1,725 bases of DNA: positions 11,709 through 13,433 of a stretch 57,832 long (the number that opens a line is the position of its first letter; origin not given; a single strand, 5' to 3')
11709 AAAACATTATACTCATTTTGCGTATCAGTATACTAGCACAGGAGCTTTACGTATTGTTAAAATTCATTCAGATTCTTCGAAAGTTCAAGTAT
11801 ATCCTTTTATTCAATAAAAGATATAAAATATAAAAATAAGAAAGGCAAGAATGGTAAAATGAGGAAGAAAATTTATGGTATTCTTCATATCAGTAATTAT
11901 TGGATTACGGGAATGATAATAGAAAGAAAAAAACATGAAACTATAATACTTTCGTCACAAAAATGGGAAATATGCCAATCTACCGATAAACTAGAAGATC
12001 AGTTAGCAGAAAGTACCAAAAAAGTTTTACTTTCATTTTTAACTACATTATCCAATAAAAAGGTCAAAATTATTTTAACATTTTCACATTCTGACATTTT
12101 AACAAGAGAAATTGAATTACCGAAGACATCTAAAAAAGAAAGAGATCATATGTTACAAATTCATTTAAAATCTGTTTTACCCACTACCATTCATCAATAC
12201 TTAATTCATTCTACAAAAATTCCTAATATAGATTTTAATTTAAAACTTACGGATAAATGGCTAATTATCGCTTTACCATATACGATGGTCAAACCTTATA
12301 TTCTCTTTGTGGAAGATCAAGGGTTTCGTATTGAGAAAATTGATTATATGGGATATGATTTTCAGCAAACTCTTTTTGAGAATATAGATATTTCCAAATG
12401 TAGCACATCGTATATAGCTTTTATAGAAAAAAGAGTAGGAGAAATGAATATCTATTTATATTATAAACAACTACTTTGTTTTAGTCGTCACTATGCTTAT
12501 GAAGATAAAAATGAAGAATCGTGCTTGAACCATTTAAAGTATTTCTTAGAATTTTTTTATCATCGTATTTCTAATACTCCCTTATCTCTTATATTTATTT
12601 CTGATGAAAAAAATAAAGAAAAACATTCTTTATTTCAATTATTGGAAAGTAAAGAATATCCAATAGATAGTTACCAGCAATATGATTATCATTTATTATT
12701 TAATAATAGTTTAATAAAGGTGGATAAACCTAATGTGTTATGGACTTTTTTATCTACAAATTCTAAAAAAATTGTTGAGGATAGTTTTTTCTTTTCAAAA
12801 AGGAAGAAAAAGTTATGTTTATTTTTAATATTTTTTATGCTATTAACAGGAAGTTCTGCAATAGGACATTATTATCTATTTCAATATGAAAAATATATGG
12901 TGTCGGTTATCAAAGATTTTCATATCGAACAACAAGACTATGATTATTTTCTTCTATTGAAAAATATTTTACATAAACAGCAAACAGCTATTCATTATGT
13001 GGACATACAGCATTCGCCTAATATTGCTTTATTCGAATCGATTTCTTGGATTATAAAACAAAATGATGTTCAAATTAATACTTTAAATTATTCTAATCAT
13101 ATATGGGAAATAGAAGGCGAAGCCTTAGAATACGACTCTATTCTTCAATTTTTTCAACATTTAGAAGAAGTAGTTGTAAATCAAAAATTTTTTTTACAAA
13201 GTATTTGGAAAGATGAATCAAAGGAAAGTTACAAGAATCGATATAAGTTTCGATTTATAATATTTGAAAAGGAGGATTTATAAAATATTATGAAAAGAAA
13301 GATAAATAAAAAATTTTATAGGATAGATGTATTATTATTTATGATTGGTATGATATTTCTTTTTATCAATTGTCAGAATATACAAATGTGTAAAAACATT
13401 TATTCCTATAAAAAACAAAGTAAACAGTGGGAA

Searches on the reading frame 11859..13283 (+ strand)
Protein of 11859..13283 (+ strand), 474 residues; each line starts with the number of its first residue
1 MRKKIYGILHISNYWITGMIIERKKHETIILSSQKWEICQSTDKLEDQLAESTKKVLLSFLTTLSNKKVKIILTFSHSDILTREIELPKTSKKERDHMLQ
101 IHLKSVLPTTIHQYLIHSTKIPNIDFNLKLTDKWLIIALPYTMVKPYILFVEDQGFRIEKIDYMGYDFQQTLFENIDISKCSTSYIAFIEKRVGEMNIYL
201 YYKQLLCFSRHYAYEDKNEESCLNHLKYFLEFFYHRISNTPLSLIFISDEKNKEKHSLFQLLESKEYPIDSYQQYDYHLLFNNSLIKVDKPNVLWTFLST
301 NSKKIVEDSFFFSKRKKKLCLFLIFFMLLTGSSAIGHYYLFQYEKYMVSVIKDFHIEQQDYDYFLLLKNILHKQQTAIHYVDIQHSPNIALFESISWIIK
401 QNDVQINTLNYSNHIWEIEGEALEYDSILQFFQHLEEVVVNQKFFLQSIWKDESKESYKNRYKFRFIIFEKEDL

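Call 35: find_encoding_contigs(protein=window:11859-13283:+, flank=10000, max_places=1)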
Protein window:11859-13283:+ (474 aa): 9 contigs read that carry it; 1 place shown.
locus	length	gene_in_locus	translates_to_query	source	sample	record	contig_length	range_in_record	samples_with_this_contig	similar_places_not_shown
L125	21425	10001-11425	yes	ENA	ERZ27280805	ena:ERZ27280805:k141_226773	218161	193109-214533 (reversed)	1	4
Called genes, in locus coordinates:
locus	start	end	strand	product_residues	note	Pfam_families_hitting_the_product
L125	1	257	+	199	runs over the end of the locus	-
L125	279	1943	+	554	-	PF16241:DUF4900 (weak)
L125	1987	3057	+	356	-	PF11104:PilM_2, PF14450:FtsA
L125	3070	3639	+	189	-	PF05137:PilN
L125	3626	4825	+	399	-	-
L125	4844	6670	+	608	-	PF00395:SLH (weak)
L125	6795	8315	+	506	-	PF05157:MshEN, PF00437:T2SSE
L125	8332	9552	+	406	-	PF00482:T2SSF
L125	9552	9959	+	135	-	-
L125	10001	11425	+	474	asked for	-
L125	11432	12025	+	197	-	-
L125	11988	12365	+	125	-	-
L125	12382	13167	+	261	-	-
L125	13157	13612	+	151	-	PF07963:N_methyl (weak)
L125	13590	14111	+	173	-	-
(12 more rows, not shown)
